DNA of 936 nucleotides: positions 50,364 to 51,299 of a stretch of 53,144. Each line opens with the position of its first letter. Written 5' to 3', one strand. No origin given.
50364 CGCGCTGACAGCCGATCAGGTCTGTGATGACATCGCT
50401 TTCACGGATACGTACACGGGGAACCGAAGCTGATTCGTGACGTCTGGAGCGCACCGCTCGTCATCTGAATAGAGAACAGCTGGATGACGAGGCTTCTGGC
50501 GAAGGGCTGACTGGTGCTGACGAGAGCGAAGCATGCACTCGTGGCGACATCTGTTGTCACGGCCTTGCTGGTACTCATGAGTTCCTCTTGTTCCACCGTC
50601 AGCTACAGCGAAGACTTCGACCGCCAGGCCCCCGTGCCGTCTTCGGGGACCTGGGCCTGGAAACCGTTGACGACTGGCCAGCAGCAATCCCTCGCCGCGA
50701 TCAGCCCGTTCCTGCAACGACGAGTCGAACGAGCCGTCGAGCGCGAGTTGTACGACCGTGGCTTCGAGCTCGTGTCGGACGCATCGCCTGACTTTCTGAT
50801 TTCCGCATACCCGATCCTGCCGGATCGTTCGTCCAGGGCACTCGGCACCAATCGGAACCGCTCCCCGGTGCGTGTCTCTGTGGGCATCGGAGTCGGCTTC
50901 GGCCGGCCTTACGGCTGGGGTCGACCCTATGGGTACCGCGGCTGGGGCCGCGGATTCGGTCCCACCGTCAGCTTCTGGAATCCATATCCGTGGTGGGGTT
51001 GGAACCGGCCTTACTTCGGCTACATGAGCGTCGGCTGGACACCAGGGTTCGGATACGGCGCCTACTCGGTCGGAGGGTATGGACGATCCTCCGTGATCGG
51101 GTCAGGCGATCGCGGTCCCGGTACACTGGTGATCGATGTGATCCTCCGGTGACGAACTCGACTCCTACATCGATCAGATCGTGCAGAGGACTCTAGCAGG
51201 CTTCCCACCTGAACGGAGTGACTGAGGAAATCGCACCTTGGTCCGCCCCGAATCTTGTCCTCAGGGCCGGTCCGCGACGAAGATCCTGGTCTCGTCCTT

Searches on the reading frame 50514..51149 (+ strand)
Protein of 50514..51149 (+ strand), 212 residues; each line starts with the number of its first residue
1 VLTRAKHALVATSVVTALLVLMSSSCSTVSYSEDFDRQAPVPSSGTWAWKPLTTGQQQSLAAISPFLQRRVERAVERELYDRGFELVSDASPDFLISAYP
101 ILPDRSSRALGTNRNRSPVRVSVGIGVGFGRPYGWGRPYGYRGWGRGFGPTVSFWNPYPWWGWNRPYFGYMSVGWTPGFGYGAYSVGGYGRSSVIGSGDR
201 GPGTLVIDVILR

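Call 76: search_protein_families(library=pfam, proteins=[window:50514-51149:+], max_evalue=0.0001)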
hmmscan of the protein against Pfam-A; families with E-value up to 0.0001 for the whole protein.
window:50514-51149:+ (212 aa): 1 family
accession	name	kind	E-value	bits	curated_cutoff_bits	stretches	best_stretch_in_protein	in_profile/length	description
PF13590.11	DUF4136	-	4.5e-10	40.6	32.8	1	33-173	3-75/152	Domain of unknown function (DUF4136)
